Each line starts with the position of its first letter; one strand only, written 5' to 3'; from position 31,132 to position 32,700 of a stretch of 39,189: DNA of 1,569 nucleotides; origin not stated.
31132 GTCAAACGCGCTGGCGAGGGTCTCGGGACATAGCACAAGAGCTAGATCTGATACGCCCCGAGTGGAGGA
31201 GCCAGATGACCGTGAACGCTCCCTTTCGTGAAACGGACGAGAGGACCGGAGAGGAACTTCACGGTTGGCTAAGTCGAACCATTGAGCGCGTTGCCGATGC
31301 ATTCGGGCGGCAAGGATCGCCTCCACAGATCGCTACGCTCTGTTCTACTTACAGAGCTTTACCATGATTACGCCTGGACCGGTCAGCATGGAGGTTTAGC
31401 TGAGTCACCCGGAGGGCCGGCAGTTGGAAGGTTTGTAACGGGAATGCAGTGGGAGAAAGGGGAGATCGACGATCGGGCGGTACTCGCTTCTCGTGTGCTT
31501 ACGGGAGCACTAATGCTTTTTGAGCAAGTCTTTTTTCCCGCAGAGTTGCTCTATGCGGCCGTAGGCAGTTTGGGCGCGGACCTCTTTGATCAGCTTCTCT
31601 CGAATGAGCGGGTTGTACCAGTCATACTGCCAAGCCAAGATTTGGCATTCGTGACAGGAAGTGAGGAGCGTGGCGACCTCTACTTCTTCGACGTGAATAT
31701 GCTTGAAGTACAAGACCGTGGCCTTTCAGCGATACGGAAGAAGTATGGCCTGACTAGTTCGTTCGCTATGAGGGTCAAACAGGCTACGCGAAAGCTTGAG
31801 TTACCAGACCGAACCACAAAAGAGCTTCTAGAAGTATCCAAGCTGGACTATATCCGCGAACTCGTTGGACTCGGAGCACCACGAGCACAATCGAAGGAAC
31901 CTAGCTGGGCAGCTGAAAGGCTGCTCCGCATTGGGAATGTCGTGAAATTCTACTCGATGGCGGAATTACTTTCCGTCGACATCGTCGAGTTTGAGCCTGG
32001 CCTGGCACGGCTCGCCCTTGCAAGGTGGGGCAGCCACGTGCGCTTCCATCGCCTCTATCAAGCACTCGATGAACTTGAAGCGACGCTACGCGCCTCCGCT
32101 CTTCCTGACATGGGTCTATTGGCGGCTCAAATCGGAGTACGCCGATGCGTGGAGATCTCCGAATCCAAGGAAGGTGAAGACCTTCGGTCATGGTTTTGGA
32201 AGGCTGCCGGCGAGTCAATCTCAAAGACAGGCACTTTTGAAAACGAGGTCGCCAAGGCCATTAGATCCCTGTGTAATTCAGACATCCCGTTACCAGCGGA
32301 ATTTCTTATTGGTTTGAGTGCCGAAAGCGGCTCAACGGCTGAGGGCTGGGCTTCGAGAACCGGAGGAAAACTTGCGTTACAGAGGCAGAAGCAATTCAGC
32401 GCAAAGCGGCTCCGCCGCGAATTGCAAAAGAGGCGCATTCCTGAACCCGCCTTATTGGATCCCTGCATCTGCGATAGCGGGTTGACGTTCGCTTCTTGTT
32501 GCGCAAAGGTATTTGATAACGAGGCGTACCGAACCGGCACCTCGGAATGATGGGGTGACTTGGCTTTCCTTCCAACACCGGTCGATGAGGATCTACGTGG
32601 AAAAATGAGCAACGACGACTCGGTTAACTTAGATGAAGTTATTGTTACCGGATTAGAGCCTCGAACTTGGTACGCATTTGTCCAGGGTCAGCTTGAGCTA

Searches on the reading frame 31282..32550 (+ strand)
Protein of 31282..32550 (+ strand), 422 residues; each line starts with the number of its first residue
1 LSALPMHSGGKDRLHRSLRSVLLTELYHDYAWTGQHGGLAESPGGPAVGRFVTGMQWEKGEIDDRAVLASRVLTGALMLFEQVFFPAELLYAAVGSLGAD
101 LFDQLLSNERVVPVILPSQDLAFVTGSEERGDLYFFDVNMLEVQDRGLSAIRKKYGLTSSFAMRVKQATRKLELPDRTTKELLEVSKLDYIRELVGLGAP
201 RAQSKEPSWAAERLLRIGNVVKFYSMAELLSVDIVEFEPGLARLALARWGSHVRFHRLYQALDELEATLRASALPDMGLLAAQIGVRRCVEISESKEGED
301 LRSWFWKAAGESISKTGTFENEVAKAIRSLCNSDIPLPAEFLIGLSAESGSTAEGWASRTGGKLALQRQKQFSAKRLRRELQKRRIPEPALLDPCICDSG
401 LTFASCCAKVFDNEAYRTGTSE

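Call 6: search_protein_families(library=pfam, proteins=[window:31282-32550:+], max_evalue=0.1)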
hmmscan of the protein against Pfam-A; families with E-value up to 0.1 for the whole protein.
window:31282-32550:+ (422 aa): 1 family
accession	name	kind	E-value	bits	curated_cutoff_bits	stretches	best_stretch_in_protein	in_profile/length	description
PF02810.21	SEC-C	-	0.00024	21.4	20.4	1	393-408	3-18/19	SEC-C motif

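Call 8: search_protein_families(library=padloc, proteins=[window:31282-32550:+], max_evalue=0.1)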
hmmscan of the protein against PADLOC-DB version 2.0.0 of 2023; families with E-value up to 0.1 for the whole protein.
window:31282-32550:+ (422 aa): 0 families

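Call 9: search_protein_families(library=ncbifam, proteins=[window:31282-32550:+], max_evalue=0.1)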
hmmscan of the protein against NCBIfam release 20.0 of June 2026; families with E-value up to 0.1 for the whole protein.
window:31282-32550:+ (422 aa): 1 family
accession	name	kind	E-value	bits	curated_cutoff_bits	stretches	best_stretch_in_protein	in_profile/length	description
NF002486.0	PRK01752.1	equivalog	0.067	13.1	120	0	386-409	132-155/157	YchJ family protein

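Call 10: find_homologous_proteins(query=window:31282-32550:+, max_evalue=0.001)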
Query window:31282-32550:+ (422 aa): 12 proteins with E <= 0.001 among 8000 candidates.
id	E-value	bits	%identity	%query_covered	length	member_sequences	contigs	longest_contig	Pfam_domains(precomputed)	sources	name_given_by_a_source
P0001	2.0e-274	928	100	99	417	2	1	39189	-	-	-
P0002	7.4e-233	791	87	96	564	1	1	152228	PF14280.12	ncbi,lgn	-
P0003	6.8e-147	508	55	95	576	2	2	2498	PF14280.12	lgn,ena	-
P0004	3.3e-144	499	54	96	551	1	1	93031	PF14280.12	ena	-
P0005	1.7e-141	490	55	95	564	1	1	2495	PF14280.12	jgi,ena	-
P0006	7.5e-127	442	53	96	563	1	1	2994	PF14280.12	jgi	jgi:hypothetical protein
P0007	1.1e-123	431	50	95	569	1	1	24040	PF14280.12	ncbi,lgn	-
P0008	4.0e-120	420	49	95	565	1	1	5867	PF14280.12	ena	-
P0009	1.0e-117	412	55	86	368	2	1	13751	-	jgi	-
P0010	3.3e-110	387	47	95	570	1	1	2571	PF14280.12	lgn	-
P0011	7.3e-94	333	54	70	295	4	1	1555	-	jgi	jgi:hypothetical protein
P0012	6.2e-91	324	64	57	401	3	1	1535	PF14280.12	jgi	jgi:hypothetical protein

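Call 13: find_encoding_contigs(protein=P0002, flank=10000, max_places=3)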
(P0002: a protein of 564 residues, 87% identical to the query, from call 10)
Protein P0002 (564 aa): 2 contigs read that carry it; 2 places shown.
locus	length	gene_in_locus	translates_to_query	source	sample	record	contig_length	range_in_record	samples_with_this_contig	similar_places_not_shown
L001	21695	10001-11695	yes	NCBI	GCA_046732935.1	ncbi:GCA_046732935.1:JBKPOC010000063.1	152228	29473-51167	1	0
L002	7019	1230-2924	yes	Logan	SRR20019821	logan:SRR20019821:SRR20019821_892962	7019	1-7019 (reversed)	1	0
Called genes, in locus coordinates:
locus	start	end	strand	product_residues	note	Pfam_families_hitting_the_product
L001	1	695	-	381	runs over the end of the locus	PF00501:AMP-binding, PF13193:AMP-binding_C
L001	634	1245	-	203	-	PF00501:AMP-binding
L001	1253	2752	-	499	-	PF00370:FGGY_N, PF02782:FGGY_C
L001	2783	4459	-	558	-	PF00890:FAD_binding_2 (weak), PF01266:DAO, PF12831:FAD_oxidored (faint), PF16901:DAO_C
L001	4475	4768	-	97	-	PF00578:AhpC-TSA, PF08534:Redoxin, PF13905:Thioredoxin_8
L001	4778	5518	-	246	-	PF13174:TPR_6 (weak)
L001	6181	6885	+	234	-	-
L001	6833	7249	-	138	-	-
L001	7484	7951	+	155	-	PF13539:Peptidase_M15_4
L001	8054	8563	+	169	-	-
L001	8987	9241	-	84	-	-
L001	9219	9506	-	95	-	PF04365:BrnT_toxin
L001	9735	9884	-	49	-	-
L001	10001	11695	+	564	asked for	PF14280:DUF4365 (weak)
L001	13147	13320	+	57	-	-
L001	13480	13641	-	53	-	-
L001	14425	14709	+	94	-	PF12728:HTH_17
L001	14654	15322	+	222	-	PF24624:Int_N (weak)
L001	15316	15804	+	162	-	PF00589:Phage_integrase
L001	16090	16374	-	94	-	-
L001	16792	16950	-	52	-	-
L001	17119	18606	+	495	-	PF00515:TPR_1 (faint), PF07719:TPR_2 (faint), PF14938:SNAP (faint), PF13424:TPR_12 (weak), PF02954:HTH_8 (faint)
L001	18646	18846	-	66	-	PF08410:DUF1737 (weak)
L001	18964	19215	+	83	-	-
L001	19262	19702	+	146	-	-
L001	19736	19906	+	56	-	-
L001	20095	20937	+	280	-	PF00589:Phage_integrase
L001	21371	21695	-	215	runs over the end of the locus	-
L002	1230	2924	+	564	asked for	PF14280:DUF4365 (weak)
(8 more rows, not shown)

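Call 16: find_encoding_contigs(protein=P0004, flank=8000, max_places=2)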
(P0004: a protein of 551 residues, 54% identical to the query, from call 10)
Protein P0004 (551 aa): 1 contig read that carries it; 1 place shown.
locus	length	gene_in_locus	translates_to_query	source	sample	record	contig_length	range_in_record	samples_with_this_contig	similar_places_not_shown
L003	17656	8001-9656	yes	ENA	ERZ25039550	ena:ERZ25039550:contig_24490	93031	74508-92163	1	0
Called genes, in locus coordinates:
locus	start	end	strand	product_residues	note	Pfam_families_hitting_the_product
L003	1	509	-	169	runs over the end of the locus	-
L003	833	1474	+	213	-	PF14334:DUF4390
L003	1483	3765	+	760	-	PF19312:NtrY_N, PF00672:HAMP, PF08448:PAS_4, PF00512:HisKA, PF02518:HATPase_c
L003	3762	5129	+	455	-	PF00072:Response_reg, PF00158:Sigma54_activat, PF14532:Sigma54_activ_2, PF25601:AAA_lid_14, PF02954:HTH_8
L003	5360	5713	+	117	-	PF03704:BTAD (weak), PF13414:TPR_11 (faint), PF13424:TPR_12 (faint), PF13432:TPR_16, PF13431:TPR_17 (faint), PF07719:TPR_2 (weak), PF13428:TPR_14 (weak), PF14559:TPR_19, +3 more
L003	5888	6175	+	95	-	PF04014:MazE_antitoxin (weak)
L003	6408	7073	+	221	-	-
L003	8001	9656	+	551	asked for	PF14280:DUF4365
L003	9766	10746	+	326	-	PF12358:DUF3644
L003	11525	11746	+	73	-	PF04014:MazE_antitoxin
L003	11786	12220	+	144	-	PF01850:PIN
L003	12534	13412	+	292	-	PF04228:Zn_peptidase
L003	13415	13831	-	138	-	PF16694:Cytochrome_P460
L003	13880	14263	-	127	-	PF01850:PIN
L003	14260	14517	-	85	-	-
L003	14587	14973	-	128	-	-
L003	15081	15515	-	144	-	PF09335:VTT_dom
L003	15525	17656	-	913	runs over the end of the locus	PF00330:Aconitase, PF00694:Aconitase_C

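Call 17: find_encoding_contigs(protein=P0007, flank=8000, max_places=2)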
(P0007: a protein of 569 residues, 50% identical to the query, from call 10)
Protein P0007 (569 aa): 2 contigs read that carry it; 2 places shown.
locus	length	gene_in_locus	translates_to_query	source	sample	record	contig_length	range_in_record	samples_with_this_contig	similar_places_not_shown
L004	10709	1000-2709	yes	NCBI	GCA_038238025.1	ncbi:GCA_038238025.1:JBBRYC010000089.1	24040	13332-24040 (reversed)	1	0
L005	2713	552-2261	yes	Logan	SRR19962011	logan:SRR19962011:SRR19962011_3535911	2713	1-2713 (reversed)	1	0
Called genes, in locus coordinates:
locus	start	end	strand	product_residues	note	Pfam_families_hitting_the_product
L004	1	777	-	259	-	?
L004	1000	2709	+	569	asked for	PF14280:DUF4365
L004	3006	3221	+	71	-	-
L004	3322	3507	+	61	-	-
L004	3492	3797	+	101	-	PF05016:ParE_toxin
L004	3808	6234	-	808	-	-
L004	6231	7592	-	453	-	PF00071:Ras (faint), PF01926:MMR_HSR1, PF02421:FeoB_N, PF00009:GTP_EFTU (weak), PF01926:MMR_HSR1, PF02421:FeoB_N, PF00009:GTP_EFTU, PF14714:KH_dom-like, +6 more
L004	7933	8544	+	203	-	PF04542:Sigma70_r2, PF08281:Sigma70_r4_2, PF04545:Sigma70_r4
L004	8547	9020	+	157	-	-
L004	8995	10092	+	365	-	PF13365:Trypsin_2, PF13180:PDZ_2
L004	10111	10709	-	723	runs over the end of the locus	PF13360:PQQ_2 (faint)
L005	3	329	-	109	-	?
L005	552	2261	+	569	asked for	PF14280:DUF4365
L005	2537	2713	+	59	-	?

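Call 21: find_related_loci(query=A1, collection=genome_contigs, flank=8000)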
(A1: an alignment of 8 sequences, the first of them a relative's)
Query A1 (564 aa) in genome_contigs; peptide patterns used: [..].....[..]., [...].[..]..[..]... (x = any residue, [..] = any of these).
187 stretches matched a pattern; 3 encode a relative of the query (tblastn E <= 1e-3); 2 distinct loci.
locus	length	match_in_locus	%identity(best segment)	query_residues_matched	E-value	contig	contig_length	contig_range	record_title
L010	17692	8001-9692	100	1-564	0e+0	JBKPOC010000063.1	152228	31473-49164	MAG: Acidobacteriota bacterium isolate GS_HAYS_MAG_00024 GS_HAYS_000001260525, whole genome shotgun sequence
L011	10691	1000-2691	54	1-564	0e+0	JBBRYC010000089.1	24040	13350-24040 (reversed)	MAG: Chthoniobacterales bacterium isolate La5_metabat2.013 La5_metabat2.013_K_459120_L_24040_cov_15.9906, whole genome s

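Call 23: find_related_loci(query=A1, collection=metagenome_contigs, flank=8000)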
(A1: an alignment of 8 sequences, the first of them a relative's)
Query A1 (564 aa) in metagenome_contigs; peptide patterns used: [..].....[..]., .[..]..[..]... (x = any residue, [..] = any of these).
479 stretches matched a pattern; 5 encode a relative of the query (tblastn E <= 1e-3); 5 distinct loci.
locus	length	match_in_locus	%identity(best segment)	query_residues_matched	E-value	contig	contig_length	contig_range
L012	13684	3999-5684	57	1-564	0e+0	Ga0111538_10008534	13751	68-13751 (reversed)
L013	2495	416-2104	55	1-564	0e+0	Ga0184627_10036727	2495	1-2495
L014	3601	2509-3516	56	1-336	1e-124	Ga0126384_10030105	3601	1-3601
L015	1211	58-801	55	316-564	3e-88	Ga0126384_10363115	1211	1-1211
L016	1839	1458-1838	59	1-127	8e-46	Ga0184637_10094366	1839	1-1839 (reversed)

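Call 26: search_protein_families(library=pfam, proteins=[L012:6128-7138:+, L012:7451-9868:+, L003:9766-10746:+, L003:6408-7073:+, L012:2675-3043:+, L012:1848-2519:-, P0002], max_evalue=0.05)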
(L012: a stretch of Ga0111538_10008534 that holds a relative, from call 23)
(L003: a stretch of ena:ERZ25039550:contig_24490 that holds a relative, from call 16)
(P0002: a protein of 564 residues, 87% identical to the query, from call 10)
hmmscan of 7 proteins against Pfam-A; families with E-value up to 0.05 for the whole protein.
L012:6128-7138:+ (336 aa): 0 families

L012:7451-9868:+ (805 aa): 1 family
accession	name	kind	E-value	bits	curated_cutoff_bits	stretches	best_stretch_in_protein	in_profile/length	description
PF09250.16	Prim-Pol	-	2e-28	100.2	22.8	1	19-167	1-157/158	Bifunctional DNA primase/polymerase, N-terminal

L003:9766-10746:+ (326 aa): 1 family
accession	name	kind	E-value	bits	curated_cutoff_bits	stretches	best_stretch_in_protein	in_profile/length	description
PF12358.13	DUF3644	-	2.3e-52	177.7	27.6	1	14-197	1-182/183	Domain of unknown function (DUF3644)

L003:6408-7073:+ (221 aa): 0 families

L012:2675-3043:+ (122 aa): 0 families

L012:1848-2519:- (223 aa): 0 families

P0002 (564 aa): 3 families
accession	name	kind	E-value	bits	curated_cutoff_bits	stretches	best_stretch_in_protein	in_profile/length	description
PF14280.11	DUF4365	-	1.5e-06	28.7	24.3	1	36-140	26-126/139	Domain of unknown function (DUF4365)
PF02810.21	SEC-C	-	0.017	15.4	20.4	1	546-562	3-19/19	SEC-C motif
PF02631.22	RecX_HTH2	-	0.029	15.1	26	0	521-541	15-35/42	RecX, second three-helix domain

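Call 32: search_protein_representatives(alignment_id=A1)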
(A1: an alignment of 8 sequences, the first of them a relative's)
Query: 8 sequences, 568 profile positions. Proteins with E-value up to 0.001 (for the whole library): 253; up to 1e-10: 49; up to 1e-30: 34. The best 150 are listed.
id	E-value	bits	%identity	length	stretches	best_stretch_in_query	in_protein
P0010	2.0e-278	941.1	-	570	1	1-567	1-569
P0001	3.6e-196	669.5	-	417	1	161-565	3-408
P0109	7.1e-183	625.6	-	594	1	5-565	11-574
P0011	4.7e-131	454.6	-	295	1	274-564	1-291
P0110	9.7e-93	328.1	-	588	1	6-561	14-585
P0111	1.0e-90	321.4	-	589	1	7-560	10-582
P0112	1.1e-90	321.2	-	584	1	6-560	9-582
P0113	5.3e-87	309.1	-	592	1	8-560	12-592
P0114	6.8e-86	305.5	-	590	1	18-560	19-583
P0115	7.9e-85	302.0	-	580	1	8-561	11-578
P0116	2.7e-83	296.9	-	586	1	7-561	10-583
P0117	1.2e-82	294.7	-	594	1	15-560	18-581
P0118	6.2e-81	289.1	-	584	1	12-560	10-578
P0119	2.0e-80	287.4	-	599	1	10-561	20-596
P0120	3.2e-74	266.9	-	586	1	9-560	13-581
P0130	8.0e-65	235.9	-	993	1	11-561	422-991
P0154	2.8e-11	59.1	-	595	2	187-398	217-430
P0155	4.5e-10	55.1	-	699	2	175-398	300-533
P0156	1.8e-09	53.2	-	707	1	175-565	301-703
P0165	5.2e-08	48.3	-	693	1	206-559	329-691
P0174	4.3e-07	45.3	-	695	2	177-400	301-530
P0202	7.0e-06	41.3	-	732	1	189-562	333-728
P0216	1.4e-05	40.4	-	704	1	195-563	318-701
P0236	3.6e-05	39.0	-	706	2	201-560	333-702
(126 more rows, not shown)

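Call 33: search_protein_families(library=pfam, proteins=[P0130, P0154, P0155, P0156, P0165, P0174, P0202, P0216, P0236, P0110], max_evalue=0.01)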
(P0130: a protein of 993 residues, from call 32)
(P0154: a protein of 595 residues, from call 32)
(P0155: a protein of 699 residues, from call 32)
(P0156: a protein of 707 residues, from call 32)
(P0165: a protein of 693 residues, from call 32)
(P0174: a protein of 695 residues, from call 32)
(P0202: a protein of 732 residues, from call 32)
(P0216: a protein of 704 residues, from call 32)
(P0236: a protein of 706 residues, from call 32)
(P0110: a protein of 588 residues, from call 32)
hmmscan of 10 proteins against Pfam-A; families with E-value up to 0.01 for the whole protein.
P0130 (993 aa): 3 families
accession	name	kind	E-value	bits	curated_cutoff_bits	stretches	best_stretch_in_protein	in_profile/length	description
PF20706.3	GT4-conflict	-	1e-77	262.2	26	1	5-401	2-384/385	Family 4 Glycosyltransferase in conflict systems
PF00534.26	Glycos_transf_1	-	1.1e-05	25.5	26.4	1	237-327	44-129/172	Glycosyl transferases group 1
PF13692.12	Glyco_trans_1_4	-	5.8e-05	23.8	27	1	235-329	26-115/142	Glycosyl transferases group 1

P0154 (595 aa): 2 families
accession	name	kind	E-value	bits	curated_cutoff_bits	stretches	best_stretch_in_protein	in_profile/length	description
PF13289.12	SIR2_2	-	3.4e-19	69.8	24.5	1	28-148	2-124/141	SIR2-like domain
PF02810.21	SEC-C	-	0.0041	17.4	20.4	1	575-590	3-18/19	SEC-C motif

P0155 (699 aa): 2 families
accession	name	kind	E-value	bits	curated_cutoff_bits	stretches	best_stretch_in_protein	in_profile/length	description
PF13289.12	SIR2_2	-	1.5e-16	61.2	24.5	1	122-241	2-123/141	SIR2-like domain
PF02810.21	SEC-C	-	1.5e-09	38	20.4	1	678-695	1-18/19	SEC-C motif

P0156 (707 aa): 2 families
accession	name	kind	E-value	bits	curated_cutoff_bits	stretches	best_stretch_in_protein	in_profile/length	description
PF13289.12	SIR2_2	-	3.5e-20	73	24.5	1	123-242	3-124/141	SIR2-like domain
PF02810.21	SEC-C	-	7.1e-05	23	20.4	1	684-699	4-19/19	SEC-C motif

P0165 (693 aa): 2 families
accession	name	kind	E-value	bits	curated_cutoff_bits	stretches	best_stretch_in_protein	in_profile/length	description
PF13289.12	SIR2_2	-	9.7e-22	78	24.5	1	122-244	2-127/141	SIR2-like domain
PF02810.21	SEC-C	-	0.007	16.7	20.4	0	677-692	3-18/19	SEC-C motif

P0174 (695 aa): 1 family
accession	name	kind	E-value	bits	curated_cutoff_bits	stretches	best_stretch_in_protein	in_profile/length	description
PF13289.12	SIR2_2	-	4.7e-17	62.8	24.5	1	121-244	2-125/141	SIR2-like domain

P0202 (732 aa): 1 family
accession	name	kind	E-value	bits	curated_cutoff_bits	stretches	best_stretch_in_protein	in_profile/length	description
PF13289.12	SIR2_2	-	1.9e-19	70.6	24.5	1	121-241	2-124/141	SIR2-like domain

P0216 (704 aa): 1 family
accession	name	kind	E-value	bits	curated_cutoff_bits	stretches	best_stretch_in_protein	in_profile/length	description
PF13289.12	SIR2_2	-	1.4e-14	54.8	24.5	1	124-240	3-124/141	SIR2-like domain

P0236 (706 aa): 2 families
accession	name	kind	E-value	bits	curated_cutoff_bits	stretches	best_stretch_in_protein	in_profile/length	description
PF13289.12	SIR2_2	-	5.3e-18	65.9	24.5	1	123-242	3-124/141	SIR2-like domain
PF02810.21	SEC-C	-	2.3e-06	27.8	20.4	1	685-702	1-18/19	SEC-C motif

P0110 (588 aa): 1 family
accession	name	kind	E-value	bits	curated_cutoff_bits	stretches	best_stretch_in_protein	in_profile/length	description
PF02810.21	SEC-C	-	4e-08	33.4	20.4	1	567-585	1-19/19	SEC-C motif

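Call 34: search_protein_families(library=padloc, proteins=[P0002, P0110, P0156], max_evalue=0.05)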
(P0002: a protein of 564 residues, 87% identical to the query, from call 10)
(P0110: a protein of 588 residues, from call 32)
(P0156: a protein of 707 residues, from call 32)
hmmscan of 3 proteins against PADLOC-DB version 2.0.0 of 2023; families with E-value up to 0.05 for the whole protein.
P0002 (564 aa): 0 families

P0110 (588 aa): 5 families
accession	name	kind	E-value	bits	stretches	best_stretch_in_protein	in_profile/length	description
PDLC04917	PDC-S12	-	0.0025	15.7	1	563-583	196-216/218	-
PDLC00833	E1-E2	-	0.0035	14.9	1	565-585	172-192/222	E1-E2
PDLC00865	E2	-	0.0035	14.8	1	562-585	167-190/219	E2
PDLC00872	E2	-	0.016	12.7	1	566-583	169-186/216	E2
PDLC00861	E2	-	0.016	12.7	1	548-586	159-197/232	E2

P0156 (707 aa): 17 families
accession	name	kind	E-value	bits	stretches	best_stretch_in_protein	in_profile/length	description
PDLC03856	LmuA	-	6.9e-17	59.7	1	27-266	17-262/433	-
PDLC00407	ThsA1|ThsA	-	4.5e-14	50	1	28-224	23-210/478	STALD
PDLC04166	Dsr1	-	4.5e-14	49.2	1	27-221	25-219/1227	-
PDLC04968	PDC-S25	-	2e-12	44.9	1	121-224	141-243/517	-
PDLC00409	ThsA1|ThsA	-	6.4e-09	33.5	1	28-223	24-210/242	STALD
PDLC04967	PDC-S25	-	4.1e-08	30.7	1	108-220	136-249/528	-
PDLC02420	Aga_SIR2-PNTD1-PNTD2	-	1.9e-06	24.4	1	112-238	123-251/1010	Class I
PDLC02401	Aga_SIR2-PNTD1-PNTD2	-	4.8e-06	23.6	1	72-236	46-212/524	Class I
PDLC02419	Aga_SIR2-PNTD1-PNTD2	-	8.4e-06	22.8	1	73-232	74-235/558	Class I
PDLC00872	E2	-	4.4e-05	21.1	1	663-702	152-191/216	E2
PDLC00833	E1-E2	-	0.0002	18.9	1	658-700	151-193/222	E1-E2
PDLC00865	E2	-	0.00032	18.2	1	657-701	149-192/219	E2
PDLC00870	E2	-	0.0013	16.8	1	658-701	151-193/223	E2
PDLC00861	E2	-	0.002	15.7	1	661-701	159-198/232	E2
PDLC02184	Dsr2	-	0.0028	13.7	1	123-182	121-180/1222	-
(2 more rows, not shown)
